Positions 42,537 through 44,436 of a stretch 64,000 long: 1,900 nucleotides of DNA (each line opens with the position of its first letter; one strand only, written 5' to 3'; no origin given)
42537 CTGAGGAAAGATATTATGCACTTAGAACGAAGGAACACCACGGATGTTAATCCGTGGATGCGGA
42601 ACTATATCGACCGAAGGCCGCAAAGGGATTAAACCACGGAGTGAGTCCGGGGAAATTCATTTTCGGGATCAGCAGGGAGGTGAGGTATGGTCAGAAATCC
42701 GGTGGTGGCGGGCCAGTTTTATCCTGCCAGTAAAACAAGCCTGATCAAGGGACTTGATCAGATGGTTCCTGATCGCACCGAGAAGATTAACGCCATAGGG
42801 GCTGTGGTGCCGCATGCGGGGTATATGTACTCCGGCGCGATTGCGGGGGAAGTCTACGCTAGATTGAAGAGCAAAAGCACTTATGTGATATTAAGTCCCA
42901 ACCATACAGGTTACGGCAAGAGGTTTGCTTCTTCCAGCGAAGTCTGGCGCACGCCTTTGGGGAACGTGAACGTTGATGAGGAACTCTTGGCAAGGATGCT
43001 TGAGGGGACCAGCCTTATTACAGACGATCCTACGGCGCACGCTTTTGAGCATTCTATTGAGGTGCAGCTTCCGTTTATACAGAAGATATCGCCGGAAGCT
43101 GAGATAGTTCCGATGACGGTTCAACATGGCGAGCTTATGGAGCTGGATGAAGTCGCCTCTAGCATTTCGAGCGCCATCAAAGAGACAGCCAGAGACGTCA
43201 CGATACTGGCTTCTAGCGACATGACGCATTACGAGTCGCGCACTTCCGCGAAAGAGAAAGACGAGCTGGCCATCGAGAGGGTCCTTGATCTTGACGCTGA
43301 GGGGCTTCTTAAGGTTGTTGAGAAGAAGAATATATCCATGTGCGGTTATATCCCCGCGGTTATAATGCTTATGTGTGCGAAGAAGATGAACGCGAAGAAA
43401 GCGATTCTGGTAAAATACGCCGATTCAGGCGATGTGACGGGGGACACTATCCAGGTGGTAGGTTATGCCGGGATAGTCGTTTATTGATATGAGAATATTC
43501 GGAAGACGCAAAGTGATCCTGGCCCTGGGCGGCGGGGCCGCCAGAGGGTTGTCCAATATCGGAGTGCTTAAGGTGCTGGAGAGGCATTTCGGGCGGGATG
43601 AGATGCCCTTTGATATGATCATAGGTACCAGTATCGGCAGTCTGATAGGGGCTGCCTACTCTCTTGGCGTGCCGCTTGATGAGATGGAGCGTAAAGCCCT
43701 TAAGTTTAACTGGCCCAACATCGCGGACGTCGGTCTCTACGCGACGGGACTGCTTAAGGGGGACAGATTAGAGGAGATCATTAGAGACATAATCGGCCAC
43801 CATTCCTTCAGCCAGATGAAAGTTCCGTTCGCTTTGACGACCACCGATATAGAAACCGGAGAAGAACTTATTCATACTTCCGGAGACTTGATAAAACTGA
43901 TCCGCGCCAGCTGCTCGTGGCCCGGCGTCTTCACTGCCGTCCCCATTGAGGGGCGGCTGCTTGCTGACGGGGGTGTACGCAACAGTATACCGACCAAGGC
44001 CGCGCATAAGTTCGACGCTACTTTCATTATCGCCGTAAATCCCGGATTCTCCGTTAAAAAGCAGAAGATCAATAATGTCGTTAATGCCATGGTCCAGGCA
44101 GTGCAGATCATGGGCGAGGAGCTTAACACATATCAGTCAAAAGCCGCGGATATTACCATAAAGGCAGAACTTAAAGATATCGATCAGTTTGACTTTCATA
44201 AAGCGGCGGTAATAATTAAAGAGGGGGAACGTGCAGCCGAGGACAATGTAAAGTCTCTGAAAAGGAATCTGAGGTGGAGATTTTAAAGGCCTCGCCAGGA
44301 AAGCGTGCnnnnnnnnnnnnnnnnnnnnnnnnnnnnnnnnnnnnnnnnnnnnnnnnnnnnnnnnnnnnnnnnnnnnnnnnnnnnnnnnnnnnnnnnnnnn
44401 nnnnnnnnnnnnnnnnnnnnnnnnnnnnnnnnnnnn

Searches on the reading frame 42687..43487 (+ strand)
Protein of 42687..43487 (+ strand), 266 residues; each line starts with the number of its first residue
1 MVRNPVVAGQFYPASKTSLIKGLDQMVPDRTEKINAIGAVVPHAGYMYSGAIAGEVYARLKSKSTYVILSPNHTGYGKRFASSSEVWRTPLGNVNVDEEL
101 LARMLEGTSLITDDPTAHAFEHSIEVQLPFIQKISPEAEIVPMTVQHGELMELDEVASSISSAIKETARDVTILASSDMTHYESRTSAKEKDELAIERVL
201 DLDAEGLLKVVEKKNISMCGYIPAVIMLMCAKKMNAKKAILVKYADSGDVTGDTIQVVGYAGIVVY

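Call 9: search_protein_families(library=pfam, proteins=[window:42687-43487:+])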
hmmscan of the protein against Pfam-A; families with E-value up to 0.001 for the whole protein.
window:42687-43487:+ (266 aa): 1 family
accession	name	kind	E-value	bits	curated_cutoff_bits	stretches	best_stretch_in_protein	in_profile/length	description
PF01875.22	Memo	-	1e-73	248.3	27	1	5-264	2-269/269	Memo-like protein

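Call 11: find_related_loci(query=window:42687-43487:+, collection=genome_contigs, flank=3000)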
Query window:42687-43487:+ (266 aa) in genome_contigs; peptide patterns used: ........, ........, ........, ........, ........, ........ (x = any residue, [..] = any of these).
122 stretches matched a pattern; 75 encode a relative of the query (tblastn E <= 1e-3); 75 distinct loci.
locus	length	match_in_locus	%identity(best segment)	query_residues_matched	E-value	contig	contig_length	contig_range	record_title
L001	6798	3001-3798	74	1-266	3e-136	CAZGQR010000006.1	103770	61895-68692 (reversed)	MAG TPA_asm: uncultured Planctomycetia bacterium isolate binchicken_co334_155 genome assembly, contig: NODE_238_length_1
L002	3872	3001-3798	65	1-266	2e-118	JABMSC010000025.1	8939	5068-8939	MAG: Candidatus Omnitrophota bacterium isolate bin.644 k141_693368, whole genome shotgun sequence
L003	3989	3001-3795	60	1-265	1e-109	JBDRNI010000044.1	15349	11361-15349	MAG: Candidatus Omnitrophota bacterium isolate MEGAHIT-group-1.881 k141_12553877, whole genome shotgun sequence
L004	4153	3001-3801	51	1-266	6e-90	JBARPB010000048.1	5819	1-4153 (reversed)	MAG: Candidatus Omnitrophota bacterium isolate MFD13423_ilm_asm_bin5 k127_54787, whole genome shotgun sequence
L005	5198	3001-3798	50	1-265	7e-87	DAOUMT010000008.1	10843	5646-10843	MAG TPA_asm: Dehalococcoidia bacterium isolate W92_261 k127_815175, whole genome shotgun sequence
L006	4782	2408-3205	50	1-265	4e-87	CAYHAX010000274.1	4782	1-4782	MAG TPA_asm: uncultured Dehalococcoidia bacterium isolate ERP119294_co2_375 genome assembly, contig: k141_1029904, whole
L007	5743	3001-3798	49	1-265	2e-86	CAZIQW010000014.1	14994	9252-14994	MAG TPA_asm: uncultured Dehalococcoidales bacterium isolate binchicken_co43_303 genome assembly, contig: NODE_7165_lengt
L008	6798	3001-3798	50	1-265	1e-85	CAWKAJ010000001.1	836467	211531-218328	MAG: uncultured Chloroflexia bacterium isolate MFD03726.bin.1.10 genome assembly, contig: contig_21939, whole genome sho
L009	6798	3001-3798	48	1-265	2e-84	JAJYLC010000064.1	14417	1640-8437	MAG: Chloroflexi bacterium isolate DBS2-1.bin62 NODE_7709_length_14417_cov_1.221624, whole genome shotgun sequence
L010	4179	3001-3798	48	1-265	4e-84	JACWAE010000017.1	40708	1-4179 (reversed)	MAG: Dehalococcoidia bacterium isolate B_CHL_03 k141_25352, whole genome shotgun sequence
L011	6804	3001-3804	49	1-265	1e-81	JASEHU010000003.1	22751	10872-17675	MAG: bacterium isolate Yes70-31 NODE_3_length_22751_cov_15.851472, whole genome shotgun sequence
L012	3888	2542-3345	48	1-265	9e-81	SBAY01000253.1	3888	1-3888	MAG: Nitrospira sp. isolate Bin_21_1 Hy_contig15523, whole genome shotgun sequence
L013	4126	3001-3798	48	1-265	2e-79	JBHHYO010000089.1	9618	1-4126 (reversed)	MAG: Nitrospinales bacterium isolate Maj_2_bin.45 NODE_4065_length_9618_cov_13.742445, whole genome shotgun sequence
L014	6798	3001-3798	49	3-265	2e-79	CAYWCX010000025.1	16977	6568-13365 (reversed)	MAG TPA_asm: uncultured Planctomycetales bacterium isolate SRP098346_co1_343 genome assembly, contig: NODE_3500_length_1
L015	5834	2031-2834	46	2-266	6e-79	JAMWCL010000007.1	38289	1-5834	MAG: Candidatus Omnitrophota bacterium isolate QZM4_1.bins.77.Tibet NODE_2450_length_38289_cov_3.766626, whole genome sh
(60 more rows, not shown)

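Call 18: find_encoding_contigs(protein=window:42687-43487:+, flank=3000, max_places=10)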
Protein window:42687-43487:+ (266 aa): 10 contigs read that carry it; 1 place shown.
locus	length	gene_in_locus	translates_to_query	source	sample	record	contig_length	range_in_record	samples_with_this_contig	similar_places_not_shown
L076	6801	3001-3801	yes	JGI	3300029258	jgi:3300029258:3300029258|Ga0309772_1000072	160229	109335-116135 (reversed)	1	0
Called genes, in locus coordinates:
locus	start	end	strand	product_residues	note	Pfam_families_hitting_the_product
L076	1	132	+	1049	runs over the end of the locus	PF00873:ACR_tran, PF02355:SecD_SecF_C (faint)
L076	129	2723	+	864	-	PF00675:Peptidase_M16, PF05193:Peptidase_M16_C, PF00675:Peptidase_M16, PF05193:Peptidase_M16_C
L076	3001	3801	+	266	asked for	PF01875:Memo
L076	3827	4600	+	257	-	PF01734:Patatin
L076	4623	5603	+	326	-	PF03706:LPG_synthase_TM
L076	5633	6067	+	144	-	PF01220:DHquinase_II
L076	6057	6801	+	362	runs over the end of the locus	PF01321:Creatinase_N, PF00557:Peptidase_M24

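Call 19: find_homologous_proteins(query=window:42687-43487:+, max_evalue=1e-60)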
Query window:42687-43487:+ (266 aa): 5119 proteins with E <= 1e-60 among 8000 candidates; the best 120 are listed.
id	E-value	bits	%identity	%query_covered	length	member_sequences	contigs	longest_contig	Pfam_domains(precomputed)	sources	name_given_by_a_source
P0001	1.1e-166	570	100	100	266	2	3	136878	PF01875.23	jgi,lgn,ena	-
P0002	1.8e-130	452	77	100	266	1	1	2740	PF01875.23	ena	-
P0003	1.5e-125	436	74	100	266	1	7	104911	PF01875.23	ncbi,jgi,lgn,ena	-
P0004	6.3e-125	434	75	100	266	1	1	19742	PF01875.23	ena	-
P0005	8.6e-121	420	71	100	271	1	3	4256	PF01875.23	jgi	jgi:AmmeMemoRadiSam system protein B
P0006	7.2e-120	417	71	100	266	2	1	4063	PF01875.23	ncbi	-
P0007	1.6e-118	413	71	100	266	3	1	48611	PF01875.23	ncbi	ncbi:MAG: AmmeMemoRadiSam system protein B [Candidatus Omnitrophota bacterium]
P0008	1.2e-115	403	67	100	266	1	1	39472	PF01875.23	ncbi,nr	ncbi:MAG: AmmeMemoRadiSam system protein B [Candidatus Omnitrophota bacterium]|nr:AmmeMemoRadiSam sy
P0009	1.7e-114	400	69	100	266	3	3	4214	PF01875.23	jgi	-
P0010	5.1e-114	398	68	100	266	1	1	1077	PF01875.23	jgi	-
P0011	8.2e-114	397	68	100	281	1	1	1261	PF02900.24,PF01875.23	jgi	jgi:AmmeMemoRadiSam system protein B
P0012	9.5e-114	397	66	100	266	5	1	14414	PF01875.23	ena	-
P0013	1.1e-113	397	67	100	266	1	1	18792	PF01875.23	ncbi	ncbi:MAG: AmmeMemoRadiSam system protein B [Candidatus Omnitrophota bacterium]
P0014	1.1e-113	397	66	100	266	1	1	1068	PF01875.23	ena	-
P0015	3.6e-113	395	67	100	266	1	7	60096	PF01875.23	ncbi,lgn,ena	ncbi:MAG: AmmeMemoRadiSam system protein B [Candidatus Omnitrophota bacterium]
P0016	1.2e-112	393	68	100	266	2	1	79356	PF01875.23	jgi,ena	-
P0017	3.8e-112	392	67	100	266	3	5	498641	PF01875.23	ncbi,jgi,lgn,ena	-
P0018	4.1e-112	392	67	100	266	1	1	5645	PF01875.23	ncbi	-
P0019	5.8e-112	391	66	100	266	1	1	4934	PF01875.23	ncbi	ncbi:MAG: AmmeMemoRadiSam system protein B [Candidatus Omnitrophota bacterium]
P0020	5.8e-112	391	65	100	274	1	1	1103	PF01875.23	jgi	jgi:AmmeMemoRadiSam system protein B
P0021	1.6e-110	387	66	96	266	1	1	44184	PF01875.23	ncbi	ncbi:MAG: AmmeMemoRadiSam system protein B [Candidatus Omnitrophota bacterium]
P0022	2.3e-110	386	64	100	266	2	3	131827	PF01875.23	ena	-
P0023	2.6e-110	386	65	100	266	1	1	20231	PF01875.23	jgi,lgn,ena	-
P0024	1.3e-109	383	65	100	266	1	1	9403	PF02900.24,PF01875.23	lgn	-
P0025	3.6e-109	382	64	100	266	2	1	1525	PF01875.23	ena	-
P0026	3.8e-109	382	65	100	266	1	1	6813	PF01875.23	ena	-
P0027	6.9e-109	381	65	100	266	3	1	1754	PF01875.23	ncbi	-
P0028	7.3e-109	381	63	100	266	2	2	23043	PF01875.23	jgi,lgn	jgi:AmmeMemoRadiSam system protein B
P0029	8.3e-109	381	65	100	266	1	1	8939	PF01875.23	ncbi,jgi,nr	ncbi:MAG: AmmeMemoRadiSam system protein B [Candidatus Omnitrophica bacterium]|nr:AmmeMemoRadiSam sy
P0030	8.5e-109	381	63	100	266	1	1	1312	PF01875.23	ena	-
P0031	1.0e-108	381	65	100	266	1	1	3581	PF01875.23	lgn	-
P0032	1.4e-108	380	64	100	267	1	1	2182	PF01875.23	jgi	jgi:AmmeMemoRadiSam system protein B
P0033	2.1e-108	380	65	100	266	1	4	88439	PF01875.23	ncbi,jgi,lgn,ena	-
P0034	2.2e-108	379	65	100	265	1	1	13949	PF01875.23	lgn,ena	-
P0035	2.3e-108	379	64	100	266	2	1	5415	PF01875.23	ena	-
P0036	1.8e-107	376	66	100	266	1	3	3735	PF01875.23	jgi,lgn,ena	-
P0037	5.1e-107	375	63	100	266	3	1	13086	PF01875.23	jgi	jgi:AmmeMemoRadiSam system protein B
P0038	6.4e-107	375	63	100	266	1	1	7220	PF01875.23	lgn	-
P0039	4.4e-106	372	64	100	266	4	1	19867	PF01875.23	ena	-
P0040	9.3e-106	371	64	100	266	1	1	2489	PF01875.23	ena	-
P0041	1.5e-105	370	64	100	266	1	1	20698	PF01875.23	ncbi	-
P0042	3.0e-105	369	64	100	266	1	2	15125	PF01875.23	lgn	-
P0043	4.5e-105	369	62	100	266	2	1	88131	PF01875.23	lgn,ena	-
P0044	7.5e-105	368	64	100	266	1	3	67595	PF01875.23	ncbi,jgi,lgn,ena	-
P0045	1.4e-104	367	63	100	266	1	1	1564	PF01875.23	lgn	-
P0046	1.5e-104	367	63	100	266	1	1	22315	PF01875.23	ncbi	ncbi:MAG: AmmeMemoRadiSam system protein B [Candidatus Omnitrophota bacterium]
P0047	1.5e-104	367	63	99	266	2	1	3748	PF01875.23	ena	-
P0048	1.7e-104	367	62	100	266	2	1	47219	PF01875.23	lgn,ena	-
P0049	2.1e-104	366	64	100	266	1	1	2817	PF02900.24,PF01875.23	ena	-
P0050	2.7e-104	366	64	100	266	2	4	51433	PF01875.23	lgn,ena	-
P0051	3.9e-104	366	66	100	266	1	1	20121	PF01875.23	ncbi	-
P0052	4.4e-104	365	64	100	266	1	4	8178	PF01875.23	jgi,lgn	-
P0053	8.0e-104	365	63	100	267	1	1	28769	PF01875.23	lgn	-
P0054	1.9e-103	363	64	100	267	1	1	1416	PF01875.23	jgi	jgi:AmmeMemoRadiSam system protein B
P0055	5.8e-103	362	62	100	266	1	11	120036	PF01875.23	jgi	-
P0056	1.3e-102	361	63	100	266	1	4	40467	PF01875.23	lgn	-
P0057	2.7e-102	360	61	100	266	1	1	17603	PF01875.23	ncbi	-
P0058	3.4e-102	359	57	100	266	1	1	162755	PF01875.23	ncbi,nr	ncbi:MAG: AmmeMemoRadiSam system protein B [Candidatus Omnitrophica bacterium]|nr:AmmeMemoRadiSam sy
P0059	9.8e-102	358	60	100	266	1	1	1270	PF01875.23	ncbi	-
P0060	3.6e-101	356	62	100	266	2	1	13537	PF01875.23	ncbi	-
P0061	4.4e-101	356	61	100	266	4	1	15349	PF01875.23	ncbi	ncbi:MAG: AmmeMemoRadiSam system protein B [Candidatus Omnitrophota bacterium]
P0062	5.2e-101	355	62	100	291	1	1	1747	PF01875.23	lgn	-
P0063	8.9e-101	355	61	100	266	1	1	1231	PF01875.23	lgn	-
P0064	1.2e-100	354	62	100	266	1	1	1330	PF01875.23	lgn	-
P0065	2.7e-100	353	64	99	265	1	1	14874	PF01875.23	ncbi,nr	ncbi:MAG: AmmeMemoRadiSam system protein B [Candidatus Tantalella remota]|nr:AmmeMemoRadiSam system 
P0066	3.8e-100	353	61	100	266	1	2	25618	PF01875.23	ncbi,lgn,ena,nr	ncbi:MAG: AmmeMemoRadiSam system protein B [Candidatus Omnitrophica bacterium]|nr:AmmeMemoRadiSam sy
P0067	4.6e-100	352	61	100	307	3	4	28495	PF01875.23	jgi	jgi:MEMO1 family protein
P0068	6.8e-100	352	61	100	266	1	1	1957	PF01875.23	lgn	-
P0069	8.2e-100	351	62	100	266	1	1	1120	PF01875.23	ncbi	-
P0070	2.7e-99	350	61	100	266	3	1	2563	PF01875.23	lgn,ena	-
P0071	2.7e-99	350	61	100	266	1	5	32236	PF01875.23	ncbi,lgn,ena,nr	ncbi:MAG: AmmeMemoRadiSam system protein B [Candidatus Omnitrophica bacterium]|nr:AmmeMemoRadiSam sy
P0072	3.0e-99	350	58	100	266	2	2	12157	PF02900.24,PF01875.23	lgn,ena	-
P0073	4.2e-99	349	59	100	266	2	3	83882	PF01875.23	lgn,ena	-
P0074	4.3e-99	349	60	100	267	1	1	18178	PF02900.24,PF01875.23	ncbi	ncbi:MAG: AmmeMemoRadiSam system protein B [Candidatus Omnitrophota bacterium]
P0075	4.8e-99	349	61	100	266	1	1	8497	PF01875.23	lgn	-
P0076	5.3e-99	349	62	100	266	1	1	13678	PF01875.23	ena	-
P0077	6.7e-99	348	60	100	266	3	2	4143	PF01875.23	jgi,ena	-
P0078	7.9e-99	348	60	100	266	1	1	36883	PF01875.23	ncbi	ncbi:MAG: AmmeMemoRadiSam system protein B [Candidatus Omnitrophota bacterium]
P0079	1.1e-98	348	60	100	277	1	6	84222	PF01875.23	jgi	-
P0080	1.2e-98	348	61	100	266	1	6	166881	PF01875.23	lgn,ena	-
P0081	4.2e-98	346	61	100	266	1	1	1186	PF01875.23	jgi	-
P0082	5.0e-98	346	60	100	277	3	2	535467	PF01875.23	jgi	-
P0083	1.4e-97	344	59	100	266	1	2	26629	PF01875.23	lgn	-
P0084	2.6e-97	343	59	100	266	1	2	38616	PF01875.23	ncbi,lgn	ncbi:MAG: AmmeMemoRadiSam system protein B [Candidatus Omnitrophota bacterium]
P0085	8.6e-97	342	63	99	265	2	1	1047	PF01875.23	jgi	jgi:AmmeMemoRadiSam system protein B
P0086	5.9e-96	339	59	100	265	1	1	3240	PF01875.23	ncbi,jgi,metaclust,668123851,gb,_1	metaclust:\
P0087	8.9e-96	338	57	100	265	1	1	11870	PF01875.23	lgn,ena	-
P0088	6.7e-95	335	57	100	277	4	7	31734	PF01875.23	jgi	-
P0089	7.4e-95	335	58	100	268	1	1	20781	PF01875.23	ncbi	-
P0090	1.3e-94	334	57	96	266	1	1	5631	PF01875.23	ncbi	-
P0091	2.0e-93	331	57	100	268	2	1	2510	PF01875.23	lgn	-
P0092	2.8e-93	330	57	100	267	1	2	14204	PF01875.23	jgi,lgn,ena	-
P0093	4.4e-93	329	56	100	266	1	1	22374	PF01875.23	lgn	-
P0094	5.8e-92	326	58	100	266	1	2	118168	PF01875.23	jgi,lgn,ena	-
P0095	3.2e-91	323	61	94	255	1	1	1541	PF01875.23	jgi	jgi:AmmeMemoRadiSam system protein B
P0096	1.7e-89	318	55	100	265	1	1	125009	PF01875.23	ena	-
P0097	2.1e-89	317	55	100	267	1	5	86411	PF01875.23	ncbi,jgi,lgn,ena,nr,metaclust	ncbi:MAG: AmmeMemoRadiSam system protein B [Candidatus Aadella gelida]|nr:AmmeMemoRadiSam system pro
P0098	3.5e-89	317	54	100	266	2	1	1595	PF01875.23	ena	-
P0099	4.7e-89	316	56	99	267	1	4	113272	PF01875.23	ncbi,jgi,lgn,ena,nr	ncbi:MAG TPA: AmmeMemoRadiSam system protein B [Candidatus Omnitrophota bacterium]|nr:AmmeMemoRadiSa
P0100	4.8e-89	316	55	100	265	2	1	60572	PF01875.23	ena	-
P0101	9.4e-89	315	55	100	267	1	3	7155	PF01875.23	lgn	-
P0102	1.3e-88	315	56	98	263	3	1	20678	PF01875.23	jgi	-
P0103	4.0e-88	313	54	100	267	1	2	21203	PF01875.23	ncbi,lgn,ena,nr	ncbi:MAG: AmmeMemoRadiSam system protein B [Candidatus Omnitrophota bacterium]|nr:AmmeMemoRadiSam sy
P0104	5.8e-88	313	55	100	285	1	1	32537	PF01875.23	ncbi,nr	ncbi:MAG: AmmeMemoRadiSam system protein B [Candidatus Omnitrophica bacterium]|nr:AmmeMemoRadiSam sy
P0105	1.8e-87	311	56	100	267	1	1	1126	PF01875.23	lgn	-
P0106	7.2e-86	306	53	99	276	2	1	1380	PF01875.23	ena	-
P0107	1.5e-85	305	55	100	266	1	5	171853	PF01875.23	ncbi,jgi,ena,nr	ncbi:MAG: AmmeMemoRadiSam system protein B [Candidatus Omnitrophica bacterium]|nr:AmmeMemoRadiSam sy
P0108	2.3e-85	304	50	100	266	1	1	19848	PF01875.23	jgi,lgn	jgi:hypothetical protein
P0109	2.1e-84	301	52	100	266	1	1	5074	PF01875.23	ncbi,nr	ncbi:MAG: AmmeMemoRadiSam system protein B [Candidatus Omnitrophica bacterium]|nr:AmmeMemoRadiSam sy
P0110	2.8e-84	301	54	100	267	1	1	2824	PF01875.23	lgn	-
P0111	3.3e-84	300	52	100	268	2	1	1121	PF01875.23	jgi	jgi:MEMO1 family protein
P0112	1.3e-83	298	55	100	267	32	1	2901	PF02900.24,PF01875.23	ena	-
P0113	5.7e-83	296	52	100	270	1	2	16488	PF01875.23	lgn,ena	-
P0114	9.6e-83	296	51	100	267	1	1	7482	PF02900.24,PF01875.23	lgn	-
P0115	1.4e-82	295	52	100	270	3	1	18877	PF02900.24,PF01875.23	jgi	-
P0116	2.0e-82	294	51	100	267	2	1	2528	PF02900.24,PF01875.23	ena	-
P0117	2.1e-82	294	53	99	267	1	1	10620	PF01875.23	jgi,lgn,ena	-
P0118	2.3e-82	294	50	100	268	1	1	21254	PF02900.24,PF01875.23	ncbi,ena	-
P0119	2.3e-82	294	55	90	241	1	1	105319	PF01875.23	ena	-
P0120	3.0e-82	294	53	100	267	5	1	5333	PF01875.23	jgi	jgi:AmmeMemoRadiSam system protein B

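Call 20: find_encoding_contigs(protein=P0002, flank=1500, max_places=3)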
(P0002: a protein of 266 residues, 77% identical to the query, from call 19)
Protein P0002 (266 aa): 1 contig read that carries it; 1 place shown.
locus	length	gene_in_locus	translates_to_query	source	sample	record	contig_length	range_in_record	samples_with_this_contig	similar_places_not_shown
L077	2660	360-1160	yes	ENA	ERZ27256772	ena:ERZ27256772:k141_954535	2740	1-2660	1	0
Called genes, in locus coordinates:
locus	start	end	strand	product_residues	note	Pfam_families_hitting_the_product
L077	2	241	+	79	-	?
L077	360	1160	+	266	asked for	PF01875:Memo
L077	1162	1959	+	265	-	PF01734:Patatin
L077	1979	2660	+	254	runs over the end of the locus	?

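Call 21: find_encoding_contigs(protein=P0004, flank=1500, max_places=3)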
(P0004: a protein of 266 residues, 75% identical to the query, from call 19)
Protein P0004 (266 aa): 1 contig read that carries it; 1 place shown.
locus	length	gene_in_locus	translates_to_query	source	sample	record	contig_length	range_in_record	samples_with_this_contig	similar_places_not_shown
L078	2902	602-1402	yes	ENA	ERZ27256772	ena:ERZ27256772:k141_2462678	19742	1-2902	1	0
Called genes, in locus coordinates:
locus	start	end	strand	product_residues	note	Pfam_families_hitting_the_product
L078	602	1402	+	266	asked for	PF01875:Memo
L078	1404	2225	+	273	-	PF01734:Patatin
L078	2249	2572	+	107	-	PF08899:DUF1844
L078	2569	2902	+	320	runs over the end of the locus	PF03706:LPG_synthase_TM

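Call 22: find_encoding_contigs(protein=P0007, flank=1500, max_places=3)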
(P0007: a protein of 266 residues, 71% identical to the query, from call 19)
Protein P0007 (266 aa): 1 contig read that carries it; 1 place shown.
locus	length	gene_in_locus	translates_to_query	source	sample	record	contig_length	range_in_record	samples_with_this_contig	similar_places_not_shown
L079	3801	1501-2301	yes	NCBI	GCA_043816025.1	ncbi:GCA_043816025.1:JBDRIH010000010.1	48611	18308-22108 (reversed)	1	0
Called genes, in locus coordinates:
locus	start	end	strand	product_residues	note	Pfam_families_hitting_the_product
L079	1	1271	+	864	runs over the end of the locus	PF00675:Peptidase_M16, PF05193:Peptidase_M16_C, PF00675:Peptidase_M16, PF05193:Peptidase_M16_C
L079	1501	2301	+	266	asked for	PF01875:Memo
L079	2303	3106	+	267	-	PF01734:Patatin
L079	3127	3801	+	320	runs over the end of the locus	PF03706:LPG_synthase_TM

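Call 33: list_cluster_members(proteins=[P0001])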
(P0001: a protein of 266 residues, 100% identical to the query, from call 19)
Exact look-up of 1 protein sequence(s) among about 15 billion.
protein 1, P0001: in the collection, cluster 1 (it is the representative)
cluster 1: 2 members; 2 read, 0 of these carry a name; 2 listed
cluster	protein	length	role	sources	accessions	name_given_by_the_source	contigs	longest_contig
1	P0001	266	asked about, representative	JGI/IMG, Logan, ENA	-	-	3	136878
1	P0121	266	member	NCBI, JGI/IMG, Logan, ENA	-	-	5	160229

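Call 34: find_encoding_contigs(protein=P0121, flank=3000, max_places=10)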
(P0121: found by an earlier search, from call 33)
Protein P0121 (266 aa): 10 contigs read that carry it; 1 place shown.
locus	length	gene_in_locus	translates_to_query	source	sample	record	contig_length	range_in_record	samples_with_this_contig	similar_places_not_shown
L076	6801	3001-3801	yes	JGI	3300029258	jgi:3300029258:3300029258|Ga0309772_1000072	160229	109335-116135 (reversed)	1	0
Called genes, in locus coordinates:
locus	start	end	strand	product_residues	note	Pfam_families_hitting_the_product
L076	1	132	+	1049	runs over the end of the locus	PF00873:ACR_tran, PF02355:SecD_SecF_C (faint)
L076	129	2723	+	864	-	PF00675:Peptidase_M16, PF05193:Peptidase_M16_C, PF00675:Peptidase_M16, PF05193:Peptidase_M16_C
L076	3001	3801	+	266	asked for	PF01875:Memo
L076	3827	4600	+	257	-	PF01734:Patatin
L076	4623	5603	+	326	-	PF03706:LPG_synthase_TM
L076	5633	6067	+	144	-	PF01220:DHquinase_II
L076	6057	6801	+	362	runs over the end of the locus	PF01321:Creatinase_N, PF00557:Peptidase_M24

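Call 35: find_encoding_contigs(protein=P0001, flank=3000, max_places=10)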
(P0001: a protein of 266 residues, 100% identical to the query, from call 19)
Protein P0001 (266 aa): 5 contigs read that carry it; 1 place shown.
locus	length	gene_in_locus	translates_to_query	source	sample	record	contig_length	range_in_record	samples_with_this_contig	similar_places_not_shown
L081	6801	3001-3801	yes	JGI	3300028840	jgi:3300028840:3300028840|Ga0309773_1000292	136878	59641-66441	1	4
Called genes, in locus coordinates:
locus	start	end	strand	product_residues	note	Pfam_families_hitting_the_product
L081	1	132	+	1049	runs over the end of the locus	PF00873:ACR_tran, PF02355:SecD_SecF_C (faint)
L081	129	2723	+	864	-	PF00675:Peptidase_M16, PF05193:Peptidase_M16_C, PF00675:Peptidase_M16, PF05193:Peptidase_M16_C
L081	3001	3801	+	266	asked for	PF01875:Memo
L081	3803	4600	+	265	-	PF01734:Patatin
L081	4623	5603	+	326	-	PF03706:LPG_synthase_TM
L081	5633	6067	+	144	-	PF01220:DHquinase_II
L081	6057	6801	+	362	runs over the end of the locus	PF01321:Creatinase_N, PF00557:Peptidase_M24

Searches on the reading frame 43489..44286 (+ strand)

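Call 9: search_protein_families(library=pfam, proteins=[window:43489-44286:+])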
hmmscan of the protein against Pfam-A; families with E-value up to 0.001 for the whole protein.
window:43489-44286:+ (265 aa): 1 family
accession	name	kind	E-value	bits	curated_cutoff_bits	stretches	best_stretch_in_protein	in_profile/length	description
PF01734.28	Patatin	-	1.5e-31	110.5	27.7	1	11-172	1-190/191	Patatin-like phospholipase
